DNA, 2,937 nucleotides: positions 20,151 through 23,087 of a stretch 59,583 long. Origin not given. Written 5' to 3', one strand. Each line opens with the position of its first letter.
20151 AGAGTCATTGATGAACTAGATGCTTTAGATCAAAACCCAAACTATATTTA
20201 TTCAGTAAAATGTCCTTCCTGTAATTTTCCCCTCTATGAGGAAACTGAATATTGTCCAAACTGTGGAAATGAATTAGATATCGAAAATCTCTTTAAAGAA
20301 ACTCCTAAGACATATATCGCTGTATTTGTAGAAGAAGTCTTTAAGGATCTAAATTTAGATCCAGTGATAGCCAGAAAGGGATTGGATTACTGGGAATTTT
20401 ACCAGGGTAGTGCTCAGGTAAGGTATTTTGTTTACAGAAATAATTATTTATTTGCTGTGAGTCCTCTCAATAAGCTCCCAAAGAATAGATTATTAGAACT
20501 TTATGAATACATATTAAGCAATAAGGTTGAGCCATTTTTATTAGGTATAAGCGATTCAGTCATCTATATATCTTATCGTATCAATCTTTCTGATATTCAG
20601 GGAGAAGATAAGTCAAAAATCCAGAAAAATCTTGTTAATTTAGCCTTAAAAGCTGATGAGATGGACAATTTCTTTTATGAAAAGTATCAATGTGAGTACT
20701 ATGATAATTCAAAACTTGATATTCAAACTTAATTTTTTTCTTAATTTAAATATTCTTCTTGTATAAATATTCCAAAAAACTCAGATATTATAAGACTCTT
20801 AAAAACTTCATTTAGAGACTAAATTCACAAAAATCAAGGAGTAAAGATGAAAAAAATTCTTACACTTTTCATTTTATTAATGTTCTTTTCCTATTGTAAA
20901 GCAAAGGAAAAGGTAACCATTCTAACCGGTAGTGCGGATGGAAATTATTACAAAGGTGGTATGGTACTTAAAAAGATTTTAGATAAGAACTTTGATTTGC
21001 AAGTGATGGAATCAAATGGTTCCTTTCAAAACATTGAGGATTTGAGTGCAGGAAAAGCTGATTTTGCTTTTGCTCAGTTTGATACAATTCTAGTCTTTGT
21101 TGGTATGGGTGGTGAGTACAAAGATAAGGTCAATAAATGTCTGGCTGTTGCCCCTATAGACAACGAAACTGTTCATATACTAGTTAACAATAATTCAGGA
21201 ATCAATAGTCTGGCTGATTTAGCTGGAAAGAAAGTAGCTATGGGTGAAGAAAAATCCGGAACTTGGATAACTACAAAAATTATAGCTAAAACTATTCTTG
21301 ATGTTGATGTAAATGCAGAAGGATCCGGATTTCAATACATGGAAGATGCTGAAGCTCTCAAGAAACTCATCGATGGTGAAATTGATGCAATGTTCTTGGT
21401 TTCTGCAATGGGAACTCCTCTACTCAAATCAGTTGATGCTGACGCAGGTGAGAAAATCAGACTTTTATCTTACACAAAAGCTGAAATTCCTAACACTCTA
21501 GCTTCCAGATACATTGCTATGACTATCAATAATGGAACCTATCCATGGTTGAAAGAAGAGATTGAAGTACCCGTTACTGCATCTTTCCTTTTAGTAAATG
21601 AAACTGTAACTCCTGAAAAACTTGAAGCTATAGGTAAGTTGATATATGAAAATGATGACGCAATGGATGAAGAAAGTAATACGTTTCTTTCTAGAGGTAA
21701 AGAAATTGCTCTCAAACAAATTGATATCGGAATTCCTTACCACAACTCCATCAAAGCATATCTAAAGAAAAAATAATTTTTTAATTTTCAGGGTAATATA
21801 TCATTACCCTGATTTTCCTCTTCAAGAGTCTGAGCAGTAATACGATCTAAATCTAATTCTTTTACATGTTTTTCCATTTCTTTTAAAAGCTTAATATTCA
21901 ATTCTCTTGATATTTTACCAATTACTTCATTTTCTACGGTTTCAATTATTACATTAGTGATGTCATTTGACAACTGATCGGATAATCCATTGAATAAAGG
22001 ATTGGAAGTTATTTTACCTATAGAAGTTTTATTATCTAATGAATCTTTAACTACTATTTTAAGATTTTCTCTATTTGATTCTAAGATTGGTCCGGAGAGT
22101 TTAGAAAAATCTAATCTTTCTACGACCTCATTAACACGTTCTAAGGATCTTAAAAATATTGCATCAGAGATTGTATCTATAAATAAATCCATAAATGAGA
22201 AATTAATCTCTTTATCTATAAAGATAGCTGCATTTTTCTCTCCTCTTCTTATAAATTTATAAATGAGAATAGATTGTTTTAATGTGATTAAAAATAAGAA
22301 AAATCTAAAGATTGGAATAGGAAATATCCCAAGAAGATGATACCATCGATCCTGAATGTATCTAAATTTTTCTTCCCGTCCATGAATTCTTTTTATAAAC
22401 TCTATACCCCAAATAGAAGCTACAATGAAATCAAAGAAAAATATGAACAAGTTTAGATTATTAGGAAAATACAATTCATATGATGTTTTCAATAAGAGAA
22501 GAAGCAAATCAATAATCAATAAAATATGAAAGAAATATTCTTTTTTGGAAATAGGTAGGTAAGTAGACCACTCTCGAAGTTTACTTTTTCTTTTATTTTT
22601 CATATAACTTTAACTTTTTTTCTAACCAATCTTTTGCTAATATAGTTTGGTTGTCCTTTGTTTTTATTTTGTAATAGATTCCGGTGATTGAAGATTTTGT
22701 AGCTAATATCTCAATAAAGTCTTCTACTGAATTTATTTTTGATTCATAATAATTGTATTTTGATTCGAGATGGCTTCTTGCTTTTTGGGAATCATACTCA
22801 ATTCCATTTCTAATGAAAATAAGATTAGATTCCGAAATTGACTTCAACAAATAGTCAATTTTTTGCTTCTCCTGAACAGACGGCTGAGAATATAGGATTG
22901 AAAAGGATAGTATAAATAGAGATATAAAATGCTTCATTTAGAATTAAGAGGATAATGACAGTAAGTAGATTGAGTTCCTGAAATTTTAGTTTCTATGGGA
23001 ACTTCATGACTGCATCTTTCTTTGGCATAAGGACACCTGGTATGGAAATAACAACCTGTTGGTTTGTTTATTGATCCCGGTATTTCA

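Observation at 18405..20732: Tandem genes sharing a paralogous YbjN-like domain, one fused to a trypsin-like protease and zinc ribbon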

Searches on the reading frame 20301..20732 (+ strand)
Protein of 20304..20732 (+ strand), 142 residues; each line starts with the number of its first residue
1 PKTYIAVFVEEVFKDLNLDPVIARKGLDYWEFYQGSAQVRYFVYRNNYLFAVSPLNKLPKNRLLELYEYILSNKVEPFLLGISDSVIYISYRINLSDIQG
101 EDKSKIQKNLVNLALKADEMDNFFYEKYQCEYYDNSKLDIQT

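Call 32: search_protein_families(library=pfam, alignment_id=A4, max_evalue=10)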
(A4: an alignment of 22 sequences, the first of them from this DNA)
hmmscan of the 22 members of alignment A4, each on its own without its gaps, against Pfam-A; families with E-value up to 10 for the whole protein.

A. member 1, seq(143 aa): 0 families

B. families by the number of members that match (of 22 scanned): 11 families
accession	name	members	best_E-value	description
PF05932.18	CesT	3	0.12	Tir chaperone protein (CesT) family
PF20694.2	TRADD-like_N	1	0.026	TRADD-like N-terminal domain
PF18234.7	VioE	1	0.055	Violacein biosynthetic enzyme VioE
PF08780.16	NTase_sub_bind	1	0.055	Nucleotidyltransferase substrate binding protein like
PF10372.14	CdaS_N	1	0.072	Diadenylate cyclase CdaS, N-terminal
PF12615.13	TraD_N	1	0.093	F sex factor protein N terminal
PF22551.1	TY-Chap1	1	0.11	T3SS (YopN, CesT) and YbjN peptide-binding chaperone 1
PF05997.17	Nop52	1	0.18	Nucleolar protein,Nop52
PF18750.7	SNAD4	1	0.18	Secreted Novel AID/APOBEC-like Deaminase 4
PF05030.17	SSXT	1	0.23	SSXT protein (N-terminal region)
PF02346.21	Vac_Fusion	1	0.25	Chordopoxvirus multifunctional envelope protein A27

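Call 33: search_solved_structures(query=A4, max_evalue=10, show_alignments=2)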
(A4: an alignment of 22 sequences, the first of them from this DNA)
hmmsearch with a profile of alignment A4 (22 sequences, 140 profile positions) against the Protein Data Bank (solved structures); distinct sequences matched with E-value up to 10: 6.
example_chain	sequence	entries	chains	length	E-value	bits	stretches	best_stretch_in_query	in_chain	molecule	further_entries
2plg_A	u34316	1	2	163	0.00012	25.2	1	9-134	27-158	Tll0839 protein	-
3cx3_A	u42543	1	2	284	1.1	12.4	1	95-132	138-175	Lipoprotein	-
7lm7_A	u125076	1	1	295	1.2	12.3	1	95-132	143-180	Adhesion protein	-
7lm5_A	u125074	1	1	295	1.2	12.3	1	95-132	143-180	Adhesion protein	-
7lm6_A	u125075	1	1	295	1.2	12.3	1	95-132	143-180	Adhesion protein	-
6zz6_D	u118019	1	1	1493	4.1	10.6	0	51-85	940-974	Sister chromatid cohesion protein 2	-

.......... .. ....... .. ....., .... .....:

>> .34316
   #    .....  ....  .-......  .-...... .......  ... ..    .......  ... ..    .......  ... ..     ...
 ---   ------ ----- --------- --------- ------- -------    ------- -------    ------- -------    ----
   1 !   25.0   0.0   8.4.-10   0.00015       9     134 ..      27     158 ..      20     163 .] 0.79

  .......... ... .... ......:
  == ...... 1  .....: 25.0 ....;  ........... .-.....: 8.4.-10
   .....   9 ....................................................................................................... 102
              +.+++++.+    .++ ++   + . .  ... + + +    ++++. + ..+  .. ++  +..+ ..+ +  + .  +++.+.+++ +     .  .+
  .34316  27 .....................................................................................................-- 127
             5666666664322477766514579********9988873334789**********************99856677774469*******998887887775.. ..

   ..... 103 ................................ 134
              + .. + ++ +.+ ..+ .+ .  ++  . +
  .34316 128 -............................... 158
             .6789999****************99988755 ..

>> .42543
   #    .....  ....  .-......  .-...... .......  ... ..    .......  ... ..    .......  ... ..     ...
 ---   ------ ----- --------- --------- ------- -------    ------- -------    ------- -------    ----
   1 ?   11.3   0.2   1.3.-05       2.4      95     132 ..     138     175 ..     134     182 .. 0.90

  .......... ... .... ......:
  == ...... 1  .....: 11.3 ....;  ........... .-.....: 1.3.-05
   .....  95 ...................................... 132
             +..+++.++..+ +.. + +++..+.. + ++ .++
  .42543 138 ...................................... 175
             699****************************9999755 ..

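Call 38: find_related_loci(query=A4, collection=genome_contigs, flank=4000)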
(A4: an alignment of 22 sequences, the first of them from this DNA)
Query A4 (143 aa) in genome_contigs; peptide patterns used: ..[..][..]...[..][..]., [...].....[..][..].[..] (x = any residue, [..] = any of these).
401 stretches matched a pattern; 336 encode a relative of the query (tblastn E <= 1e-3); the best 80 are kept; 80 distinct loci.
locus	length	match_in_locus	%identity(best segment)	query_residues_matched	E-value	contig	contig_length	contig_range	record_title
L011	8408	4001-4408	65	2-137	1e-60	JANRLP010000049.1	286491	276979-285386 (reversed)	MAG: Leptospiraceae bacterium isolate bins.194 k141_3836483, whole genome shotgun sequence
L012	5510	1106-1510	64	2-136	1e-59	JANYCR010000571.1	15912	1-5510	MAG: Leptospiraceae bacterium isolate 336R_metabinner_194_sub 336R_k141_2650768, whole genome shotgun sequence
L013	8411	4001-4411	64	2-138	3e-59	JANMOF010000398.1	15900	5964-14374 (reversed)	MAG: Leptospiraceae bacterium isolate OTE_58_metabat_203 OTE_58_k141_6545288, whole genome shotgun sequence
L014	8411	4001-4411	64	2-138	2e-59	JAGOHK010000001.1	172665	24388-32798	MAG: Leptospiraceae bacterium isolate Go_SlAct_bin_98 Go_SlAct_140_length_172665_cov_12.874202, whole genome shotgun seq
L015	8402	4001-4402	66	2-135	2e-59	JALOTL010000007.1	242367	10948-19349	MAG: Spirochaetes bacterium isolate Prado232 scaffold_24, whole genome shotgun sequence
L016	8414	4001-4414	64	1-138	3e-59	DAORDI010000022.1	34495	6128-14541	MAG TPA_asm: Leptospiraceae bacterium isolate AMR_MDS_0884 NODE_643_length_34495_cov_5.346719, whole genome shotgun sequ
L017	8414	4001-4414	62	1-138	1e-58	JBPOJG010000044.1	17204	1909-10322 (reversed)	MAG: Spirochaetota bacterium isolate MAG_1308 c_000000613115, whole genome shotgun sequence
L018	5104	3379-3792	64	1-138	2e-58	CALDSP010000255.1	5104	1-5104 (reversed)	MAG: uncultured Leptospiraceae bacterium isolate L1_Bin_Bin_87_1 genome assembly, contig: c_000001748792, whole genome s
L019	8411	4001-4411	63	2-138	2e-58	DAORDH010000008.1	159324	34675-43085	MAG TPA_asm: Leptospiraceae bacterium isolate AMR_MDS_0885 NODE_36_length_159324_cov_14.345824, whole genome shotgun seq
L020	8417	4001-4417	63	2-140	8e-58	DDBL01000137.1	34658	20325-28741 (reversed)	MAG TPA_asm: Leptospiraceae bacterium UBA2033 UBA2033_contig_1864, whole genome shotgun sequence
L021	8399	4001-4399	66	6-138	2e-57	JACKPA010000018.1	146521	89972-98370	MAG: Leptospiraceae bacterium isolate HK-STAS-SPIR-3 HK-STAS-SPIR-3_18, whole genome shotgun sequence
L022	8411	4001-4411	61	2-138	3e-56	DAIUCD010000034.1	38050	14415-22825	MAG TPA_asm: Spirochaetota bacterium isolate CTOTU7684 NODE_1910_length_38050_cov_10.328806, whole genome shotgun sequen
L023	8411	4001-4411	60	2-138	2e-55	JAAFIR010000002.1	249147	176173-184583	MAG: Leptospirales bacterium isolate bin32.maxbin.ball.103 WN_Leptospirales_scaffold_55, whole genome shotgun sequence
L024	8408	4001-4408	61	4-139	2e-55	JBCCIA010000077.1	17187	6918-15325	MAG: Spirochaetota bacterium isolate P01_B01_bin.8 k141_3458612_length_17187_cov_10.0000, whole genome shotgun sequence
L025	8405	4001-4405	53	6-140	3e-49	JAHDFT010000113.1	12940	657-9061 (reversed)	MAG: Bacteroidetes bacterium isolate MAG-29 RZ_13814, whole genome shotgun sequence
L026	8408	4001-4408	55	3-138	4e-48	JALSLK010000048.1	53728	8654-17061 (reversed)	MAG: Flavobacteriaceae bacterium isolate 355-202_metabat2_scaf2bin.014 355-202_scaffold_262_c1, whole genome shotgun seq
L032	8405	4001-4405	54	4-138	2e-47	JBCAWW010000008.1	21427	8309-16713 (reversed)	MAG: Bacteroidota bacterium isolate J06554_4 NODE_8_length_21427_cov_5.433630, whole genome shotgun sequence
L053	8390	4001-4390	55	3-132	1e-44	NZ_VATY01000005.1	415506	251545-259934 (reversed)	Maribacter algarum strain RZ26 Scaffold5, whole genome shotgun sequence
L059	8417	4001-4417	50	3-141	4e-45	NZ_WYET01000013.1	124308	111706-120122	Flagellimonas chongwuensis strain HICW HICW_ctg0008, whole genome shotgun sequence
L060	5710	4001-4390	53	3-132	2e-45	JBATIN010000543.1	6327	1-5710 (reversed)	MAG: Flavobacteriaceae bacterium isolate MFD10256_ilm_asm_bin10 k127_214264, whole genome shotgun sequence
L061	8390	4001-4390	53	3-132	3e-45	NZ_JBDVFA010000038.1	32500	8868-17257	MAG: Aurantibacter sp. isolate CB.37.F.D4_140_35 CB_37_F_D4_140_35_000000000038, whole genome shotgun sequence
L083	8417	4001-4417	50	3-141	3e-44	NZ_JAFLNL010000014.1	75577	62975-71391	Flagellimonas aurea strain BC31-1-A7 NODE_14_length_75577_cov_41.475986, whole genome shotgun sequence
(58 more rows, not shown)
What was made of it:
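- Two MAGs carry two copies of the pair (call 38).
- Tried and rejected: The B TY-domain alignment was used instead (call 38).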

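Call 56: find_related_loci(query=A4, collection=viral_contigs, flank=5000)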
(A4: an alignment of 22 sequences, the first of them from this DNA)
Query A4 (143 aa) in viral_contigs; peptide patterns used: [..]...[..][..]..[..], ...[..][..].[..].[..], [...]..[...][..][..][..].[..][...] (x = any residue, [..] = any of these).
66 stretches matched a pattern, but none encodes a relative of the query by tblastn (E <= 1e-3).
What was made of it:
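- Tried and rejected: Viral contigs gave no hit (call 56).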

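Call 68: search_dna_similar(query=window:20304-20732:+, collection=plasmids, mode=protein, max_evalue=0.001, max_rows=10)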
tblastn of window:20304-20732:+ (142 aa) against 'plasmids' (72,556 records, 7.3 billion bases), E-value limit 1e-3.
Records with a match: 1; places in all: 1; records where one place covers at least 80% of the query: 1.
Best place of each record, by identity: <60% 1.
By first word of the organism name: Bernardetia 1.
By predicted mobility (MOB-suite, as given by PLSDB): non-mobilizable 1.
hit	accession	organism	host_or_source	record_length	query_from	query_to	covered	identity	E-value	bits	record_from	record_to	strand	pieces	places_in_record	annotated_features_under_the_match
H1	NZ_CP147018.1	Bernardetia sp. Wsw4-3y2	Red alga,Red algae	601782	5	132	90%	25.2%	9e-5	48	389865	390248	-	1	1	trypsin-like peptidase domain-containing protein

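Call 69: get_annotated_region(hit=H1, flank=5000)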
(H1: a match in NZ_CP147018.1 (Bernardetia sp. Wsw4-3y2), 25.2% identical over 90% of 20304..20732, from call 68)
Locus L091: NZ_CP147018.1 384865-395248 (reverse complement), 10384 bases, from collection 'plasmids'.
description: Bernardetia sp. Wsw4-3y2 plasmid plasmd1, complete sequence
organism: Bernardetia sp. Wsw4-3y2 (NCBI taxid 3127471)
taxonomy: Bacteria; Bacteroidota; Cytophagia; Cytophagales; Bernardetiaceae; Bernardetia; Bernardetia sp. Wsw4-3y2
host: -; source: Red alga,Red algae; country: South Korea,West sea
typing (MOB-suite, as given by PLSDB): non-mobilizable
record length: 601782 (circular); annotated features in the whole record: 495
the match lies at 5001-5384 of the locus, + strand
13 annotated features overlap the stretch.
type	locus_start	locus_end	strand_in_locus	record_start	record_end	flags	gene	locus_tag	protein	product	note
CDS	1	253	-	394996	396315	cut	-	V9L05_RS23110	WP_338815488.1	SPOR domain-containing protein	-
CDS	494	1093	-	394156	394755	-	-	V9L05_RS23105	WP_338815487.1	hypothetical protein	-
CDS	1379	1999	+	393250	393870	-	-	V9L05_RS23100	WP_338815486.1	energy transducer TonB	GO:0055085 - transmembrane transport [Evidence IEA]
CDS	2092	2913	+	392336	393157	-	-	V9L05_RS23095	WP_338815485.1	UbiA family prenyltransferase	-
CDS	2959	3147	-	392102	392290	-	-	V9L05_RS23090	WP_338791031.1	hypothetical protein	-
CDS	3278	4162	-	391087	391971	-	rlmF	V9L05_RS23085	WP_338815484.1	23S rRNA (adenine(1618)-N(6))-methyltransferase RlmF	GO:0006364 - rRNA processing [Evidence IEA]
CDS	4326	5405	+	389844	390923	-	-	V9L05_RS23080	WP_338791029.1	trypsin-like peptidase domain-containing protein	-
CDS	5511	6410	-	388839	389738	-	-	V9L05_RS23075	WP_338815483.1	ChaN family lipoprotein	-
CDS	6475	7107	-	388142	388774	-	-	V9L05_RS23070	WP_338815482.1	hypothetical protein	-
CDS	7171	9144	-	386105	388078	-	-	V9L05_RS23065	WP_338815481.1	amidophosphoribosyltransferase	-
CDS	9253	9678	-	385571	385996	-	-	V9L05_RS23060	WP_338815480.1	hotdog fold thioesterase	-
CDS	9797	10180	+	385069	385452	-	-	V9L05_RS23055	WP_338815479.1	DUF2809 domain-containing protein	-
CDS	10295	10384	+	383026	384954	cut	-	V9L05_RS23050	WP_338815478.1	peptidase M61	-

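Call 93: search_protein_families(library=pfam, proteins=[L060:3-1178:+, L053:4490-6697:-, L061:6901-7890:+, L026:1067-2059:+, L083:948-1994:+, L059:6573-8027:+, L032:2073-3239:+], max_evalue=0.00001)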
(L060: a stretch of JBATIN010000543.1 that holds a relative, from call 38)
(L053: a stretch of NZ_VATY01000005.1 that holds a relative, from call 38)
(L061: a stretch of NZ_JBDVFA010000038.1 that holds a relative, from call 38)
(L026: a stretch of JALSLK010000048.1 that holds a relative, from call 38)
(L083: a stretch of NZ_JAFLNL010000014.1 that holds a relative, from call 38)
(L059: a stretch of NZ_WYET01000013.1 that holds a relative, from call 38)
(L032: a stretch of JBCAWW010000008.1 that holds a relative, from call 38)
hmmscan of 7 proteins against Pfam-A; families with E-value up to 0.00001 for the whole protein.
L060:3-1178:+ (392 aa): 1 family
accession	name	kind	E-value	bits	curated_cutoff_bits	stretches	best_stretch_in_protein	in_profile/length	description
PF13715.12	CarbopepD_reg_2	-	7e-11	42.4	32.2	1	1-82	5-87/88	CarboxypepD_reg-like domain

L053:4490-6697:- (736 aa): 6 families
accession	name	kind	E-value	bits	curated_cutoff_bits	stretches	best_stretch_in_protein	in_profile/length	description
PF00270.35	DEAD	-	8.9e-28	97.5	26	1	29-193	3-165/167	DEAD/DEAH box helicase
PF21220.3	RecQ-1-like_HTH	-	1e-24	86.8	27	1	633-683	1-51/51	RecQ-1-like, helix-turn-helix domain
PF09382.16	RQC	-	3e-23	82.2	23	1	414-523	1-110/114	RQC domain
PF00570.28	HRDC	-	1.7e-20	73.2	23.8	1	543-609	2-68/68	HRDC domain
PF00271.37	Helicase_C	-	1.1e-19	71.1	23.5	1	232-336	6-110/110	Helicase conserved C-terminal domain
PF16124.10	RecQ_Zn_bind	-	3.3e-10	41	25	1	347-399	1-56/66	RecQ zinc-binding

L061:6901-7890:+ (330 aa): 2 families
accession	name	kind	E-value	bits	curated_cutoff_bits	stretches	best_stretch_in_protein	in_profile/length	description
PF01380.27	SIS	-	2e-28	99.2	25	1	50-180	2-130/131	SIS domain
PF00571.33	CBS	-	6.4e-18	65.3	24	2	275-326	1-53/57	CBS domain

L026:1067-2059:+ (331 aa): 1 family
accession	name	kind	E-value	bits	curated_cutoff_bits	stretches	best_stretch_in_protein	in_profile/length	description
PF13421.11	Band_7_1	-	1e-29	104.1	24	1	28-233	3-205/211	SPFH domain-Band 7 family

L083:948-1994:+ (349 aa): 2 families
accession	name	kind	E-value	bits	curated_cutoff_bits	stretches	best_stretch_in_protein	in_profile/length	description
PF02016.21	Peptidase_S66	-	6.2e-40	136.6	25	1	46-162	1-121/121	LD-carboxypeptidase N-terminal domain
PF17676.7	Peptidase_S66C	-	4.2e-35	121.4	23.7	1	217-332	1-119/120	LD-carboxypeptidase C-terminal domain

L059:6573-8027:+ (485 aa): 4 families
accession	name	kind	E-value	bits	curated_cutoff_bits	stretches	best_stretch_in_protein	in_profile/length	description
PF05958.17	tRNA_U5-meth_tr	-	2.6e-19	69.9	23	1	302-484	167-357/357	tRNA (Uracil-5-)-methyltransferase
PF13847.12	Methyltransf_31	-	4.5e-11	43.1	27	1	339-457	5-125/145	Methyltransferase domain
PF13649.12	Methyltransf_25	-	1.1e-06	29.7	27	1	341-397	1-58/97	Methyltransferase domain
PF05175.20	MTS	-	7.8e-06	26.1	23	0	340-434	34-127/170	Methyltransferase small domain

L032:2073-3239:+ (389 aa): 1 family
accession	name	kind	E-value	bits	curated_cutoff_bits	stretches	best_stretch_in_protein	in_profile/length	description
PF04307.19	YdjM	-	1.3e-35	123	29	1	49-227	1-173/176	YdjM inner membrane protein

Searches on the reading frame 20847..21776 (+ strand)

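Call 3: search_protein_families(library=pfam, proteins=[window:20847-21776:+], max_evalue=1)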
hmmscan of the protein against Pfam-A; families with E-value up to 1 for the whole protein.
window:20847-21776:+ (309 aa): 5 families
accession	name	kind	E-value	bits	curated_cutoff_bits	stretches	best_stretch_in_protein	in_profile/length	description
PF16868.10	NMT1_3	-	4.8e-37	128.6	27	1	25-307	1-286/289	NMT1-like family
PF12974.12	Phosphonate-bd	-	4.5e-09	36.5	27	1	63-216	43-192/242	ABC transporter, phosphonate, periplasmic substrate-binding protein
PF09084.16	NMT1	-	2.5e-08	34.5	20.5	1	47-223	19-182/216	NMT1/THI5 like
PF19499.4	DUF6034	-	0.062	12.6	27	1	112-249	237-351/481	Family of unknown function (DUF6034)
PF18231.7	SerK_C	-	0.085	13.6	25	1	142-184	62-104/105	L-serine kinase SerK, C-terminal domain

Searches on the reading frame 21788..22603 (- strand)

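Call 3: search_protein_families(library=pfam, proteins=[window:21788-22603:-], max_evalue=1)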
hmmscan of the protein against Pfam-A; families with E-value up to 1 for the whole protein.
window:21788-22603:- (271 aa): 1 family
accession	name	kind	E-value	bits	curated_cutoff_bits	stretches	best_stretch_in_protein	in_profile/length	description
PF14291.11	DUF4371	-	0.024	15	32.1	1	181-234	108-161/237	Domain of unknown function (DUF4371)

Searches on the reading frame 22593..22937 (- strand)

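Call 3: search_protein_families(library=pfam, proteins=[window:22593-22937:-], max_evalue=1)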
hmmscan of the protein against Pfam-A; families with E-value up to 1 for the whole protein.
window:22593-22937:- (114 aa): 2 families
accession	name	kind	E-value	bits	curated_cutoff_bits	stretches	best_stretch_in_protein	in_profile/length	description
PF17263.7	DUF5329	-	2.8e-29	101.7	27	1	22-112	2-94/95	Family of unknown function (DUF5329)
PF14448.11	Nuc_N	-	0.25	11.7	25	1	42-73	20-50/58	Nuclease N terminal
